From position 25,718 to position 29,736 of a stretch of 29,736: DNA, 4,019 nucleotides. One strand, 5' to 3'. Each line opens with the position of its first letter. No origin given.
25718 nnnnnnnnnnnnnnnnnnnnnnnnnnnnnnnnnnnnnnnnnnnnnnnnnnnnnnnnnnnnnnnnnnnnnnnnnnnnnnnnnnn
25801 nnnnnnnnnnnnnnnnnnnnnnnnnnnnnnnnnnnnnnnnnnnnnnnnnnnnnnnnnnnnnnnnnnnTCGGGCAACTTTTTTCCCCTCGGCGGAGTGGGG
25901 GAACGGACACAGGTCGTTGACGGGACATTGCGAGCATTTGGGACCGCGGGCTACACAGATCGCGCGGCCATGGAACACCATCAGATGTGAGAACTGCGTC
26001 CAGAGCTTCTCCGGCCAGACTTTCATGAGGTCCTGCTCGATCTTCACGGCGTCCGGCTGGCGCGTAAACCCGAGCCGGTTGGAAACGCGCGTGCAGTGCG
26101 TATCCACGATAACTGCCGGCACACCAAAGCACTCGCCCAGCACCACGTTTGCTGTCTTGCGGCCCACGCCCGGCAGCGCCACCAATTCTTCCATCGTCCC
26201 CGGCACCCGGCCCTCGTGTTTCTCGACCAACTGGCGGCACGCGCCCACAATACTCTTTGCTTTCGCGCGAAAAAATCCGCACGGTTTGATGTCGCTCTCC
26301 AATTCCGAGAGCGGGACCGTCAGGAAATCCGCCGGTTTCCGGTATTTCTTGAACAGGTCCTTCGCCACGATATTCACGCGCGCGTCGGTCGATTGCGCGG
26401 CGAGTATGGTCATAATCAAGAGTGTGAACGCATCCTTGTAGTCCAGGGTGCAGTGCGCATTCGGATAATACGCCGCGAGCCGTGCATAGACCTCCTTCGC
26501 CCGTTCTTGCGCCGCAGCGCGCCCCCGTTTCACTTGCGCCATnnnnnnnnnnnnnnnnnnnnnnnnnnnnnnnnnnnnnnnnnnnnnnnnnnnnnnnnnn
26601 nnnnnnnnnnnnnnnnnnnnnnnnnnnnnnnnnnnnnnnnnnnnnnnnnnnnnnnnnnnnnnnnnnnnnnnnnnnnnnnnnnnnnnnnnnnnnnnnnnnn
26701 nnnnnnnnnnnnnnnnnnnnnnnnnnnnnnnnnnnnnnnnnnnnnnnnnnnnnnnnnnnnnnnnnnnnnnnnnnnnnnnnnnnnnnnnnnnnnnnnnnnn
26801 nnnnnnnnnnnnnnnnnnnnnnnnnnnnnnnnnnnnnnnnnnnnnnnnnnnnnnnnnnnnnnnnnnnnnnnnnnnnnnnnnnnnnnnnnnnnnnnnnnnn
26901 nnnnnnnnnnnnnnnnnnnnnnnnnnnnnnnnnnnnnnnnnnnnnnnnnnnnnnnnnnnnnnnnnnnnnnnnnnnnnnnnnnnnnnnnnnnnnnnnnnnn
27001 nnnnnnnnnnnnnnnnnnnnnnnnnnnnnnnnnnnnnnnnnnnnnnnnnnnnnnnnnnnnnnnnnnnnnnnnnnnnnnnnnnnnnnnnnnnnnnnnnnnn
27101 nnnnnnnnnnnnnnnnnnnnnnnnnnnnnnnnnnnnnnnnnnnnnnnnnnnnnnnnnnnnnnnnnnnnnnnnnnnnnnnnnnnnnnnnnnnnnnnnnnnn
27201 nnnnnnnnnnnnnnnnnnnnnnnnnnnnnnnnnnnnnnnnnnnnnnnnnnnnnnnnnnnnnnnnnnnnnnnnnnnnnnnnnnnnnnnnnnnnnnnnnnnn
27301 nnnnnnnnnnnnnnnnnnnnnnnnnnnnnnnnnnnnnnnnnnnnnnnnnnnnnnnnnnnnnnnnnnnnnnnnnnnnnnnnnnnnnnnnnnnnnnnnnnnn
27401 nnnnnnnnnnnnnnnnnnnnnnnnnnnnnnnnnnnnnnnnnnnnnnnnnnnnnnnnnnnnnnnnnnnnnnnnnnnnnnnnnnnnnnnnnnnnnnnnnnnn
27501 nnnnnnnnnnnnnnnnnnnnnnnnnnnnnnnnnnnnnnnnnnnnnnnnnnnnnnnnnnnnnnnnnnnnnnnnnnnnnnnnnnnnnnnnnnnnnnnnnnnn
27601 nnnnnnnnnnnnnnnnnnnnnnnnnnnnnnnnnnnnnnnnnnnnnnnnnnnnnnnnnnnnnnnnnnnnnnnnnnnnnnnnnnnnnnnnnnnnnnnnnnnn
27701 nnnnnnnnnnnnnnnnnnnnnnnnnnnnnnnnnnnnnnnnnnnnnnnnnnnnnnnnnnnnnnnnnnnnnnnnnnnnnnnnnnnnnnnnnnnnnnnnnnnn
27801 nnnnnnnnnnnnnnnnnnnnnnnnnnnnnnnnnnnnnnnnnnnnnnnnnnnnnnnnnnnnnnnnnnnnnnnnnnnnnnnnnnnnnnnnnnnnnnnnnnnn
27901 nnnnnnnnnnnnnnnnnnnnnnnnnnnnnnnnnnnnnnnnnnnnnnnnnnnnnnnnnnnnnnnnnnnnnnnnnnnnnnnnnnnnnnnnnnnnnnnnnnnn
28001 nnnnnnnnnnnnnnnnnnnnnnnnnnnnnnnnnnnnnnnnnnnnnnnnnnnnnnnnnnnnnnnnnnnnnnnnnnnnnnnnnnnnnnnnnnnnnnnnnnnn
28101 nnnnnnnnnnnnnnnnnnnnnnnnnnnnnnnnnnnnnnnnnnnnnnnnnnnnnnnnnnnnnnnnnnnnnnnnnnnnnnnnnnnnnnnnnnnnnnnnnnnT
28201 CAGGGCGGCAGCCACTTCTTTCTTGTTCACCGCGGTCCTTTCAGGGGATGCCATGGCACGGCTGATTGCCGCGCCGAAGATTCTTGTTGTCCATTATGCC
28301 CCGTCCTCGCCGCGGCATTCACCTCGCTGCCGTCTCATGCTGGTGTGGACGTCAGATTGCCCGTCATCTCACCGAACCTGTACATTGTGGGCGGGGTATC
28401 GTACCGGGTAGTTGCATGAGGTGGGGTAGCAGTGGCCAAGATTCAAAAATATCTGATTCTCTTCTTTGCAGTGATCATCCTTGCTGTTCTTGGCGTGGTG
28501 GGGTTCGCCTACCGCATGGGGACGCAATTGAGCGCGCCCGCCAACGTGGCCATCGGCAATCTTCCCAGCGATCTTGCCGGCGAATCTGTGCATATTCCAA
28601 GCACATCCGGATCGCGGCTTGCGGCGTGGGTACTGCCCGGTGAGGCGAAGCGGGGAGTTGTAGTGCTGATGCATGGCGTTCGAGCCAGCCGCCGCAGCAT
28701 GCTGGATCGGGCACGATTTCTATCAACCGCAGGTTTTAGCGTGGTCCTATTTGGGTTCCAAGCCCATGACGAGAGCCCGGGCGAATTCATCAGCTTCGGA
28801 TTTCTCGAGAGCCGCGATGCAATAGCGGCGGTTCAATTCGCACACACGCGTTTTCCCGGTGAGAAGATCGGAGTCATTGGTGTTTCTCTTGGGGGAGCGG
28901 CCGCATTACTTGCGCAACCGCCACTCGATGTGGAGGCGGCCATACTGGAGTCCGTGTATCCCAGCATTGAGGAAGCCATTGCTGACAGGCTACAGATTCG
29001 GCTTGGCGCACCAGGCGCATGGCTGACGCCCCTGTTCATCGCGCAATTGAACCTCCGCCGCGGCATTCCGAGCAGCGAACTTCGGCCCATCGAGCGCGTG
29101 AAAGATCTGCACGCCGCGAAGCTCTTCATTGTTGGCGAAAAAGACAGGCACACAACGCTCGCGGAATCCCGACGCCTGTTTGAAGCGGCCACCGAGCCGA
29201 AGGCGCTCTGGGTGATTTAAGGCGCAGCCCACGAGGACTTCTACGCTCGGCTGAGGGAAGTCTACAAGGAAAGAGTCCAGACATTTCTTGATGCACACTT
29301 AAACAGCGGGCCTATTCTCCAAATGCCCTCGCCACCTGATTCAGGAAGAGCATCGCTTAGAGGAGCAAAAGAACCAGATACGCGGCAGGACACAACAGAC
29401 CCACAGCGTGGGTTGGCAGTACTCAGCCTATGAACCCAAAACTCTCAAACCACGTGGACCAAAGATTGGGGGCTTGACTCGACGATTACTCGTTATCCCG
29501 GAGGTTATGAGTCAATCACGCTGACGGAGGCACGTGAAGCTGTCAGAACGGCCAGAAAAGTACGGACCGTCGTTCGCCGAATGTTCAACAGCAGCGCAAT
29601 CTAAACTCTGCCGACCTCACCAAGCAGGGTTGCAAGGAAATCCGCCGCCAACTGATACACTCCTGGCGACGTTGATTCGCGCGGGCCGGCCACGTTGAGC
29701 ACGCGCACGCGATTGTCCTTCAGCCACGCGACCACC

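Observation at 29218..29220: In-frame TAA separates the catalytic His from the rest of an alpha/beta hydrolase (probable GAA->TAA nonsense mutation or recoding site)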

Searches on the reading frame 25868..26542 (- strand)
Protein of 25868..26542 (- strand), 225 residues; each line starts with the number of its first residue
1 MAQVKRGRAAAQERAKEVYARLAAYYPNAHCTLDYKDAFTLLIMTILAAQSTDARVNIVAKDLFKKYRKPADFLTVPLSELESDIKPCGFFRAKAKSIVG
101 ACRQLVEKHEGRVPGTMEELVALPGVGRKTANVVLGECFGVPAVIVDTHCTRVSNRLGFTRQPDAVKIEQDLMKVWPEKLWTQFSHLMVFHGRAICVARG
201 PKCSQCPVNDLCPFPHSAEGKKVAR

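Call 43: search_protein_families(library=pfam, proteins=[window:25868-26542:-], max_evalue=0.001)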
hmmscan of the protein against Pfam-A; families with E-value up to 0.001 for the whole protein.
window:25868-26542:- (225 aa): 3 families
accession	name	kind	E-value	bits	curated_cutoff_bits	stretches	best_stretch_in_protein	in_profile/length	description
PF00730.31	HhH-GPD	-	9.6e-22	77.8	26.2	1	43-178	1-108/108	HhH-GPD superfamily base excision DNA repair protein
PF00633.29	HHH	-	1.9e-09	37.3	24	1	108-135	1-28/30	Helix-hairpin-helix motif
PF10576.14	EndIII_4Fe-2S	-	6.7e-05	23.5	20.5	1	196-212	1-17/17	Iron-sulfur binding domain of endonuclease III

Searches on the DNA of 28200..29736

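Call 30: search_rna_families(source=window, start=28200, end=29736, threshold=evalue, max_evalue=1)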
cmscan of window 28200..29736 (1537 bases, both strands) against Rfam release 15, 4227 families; matches with E-value up to 1: 0.
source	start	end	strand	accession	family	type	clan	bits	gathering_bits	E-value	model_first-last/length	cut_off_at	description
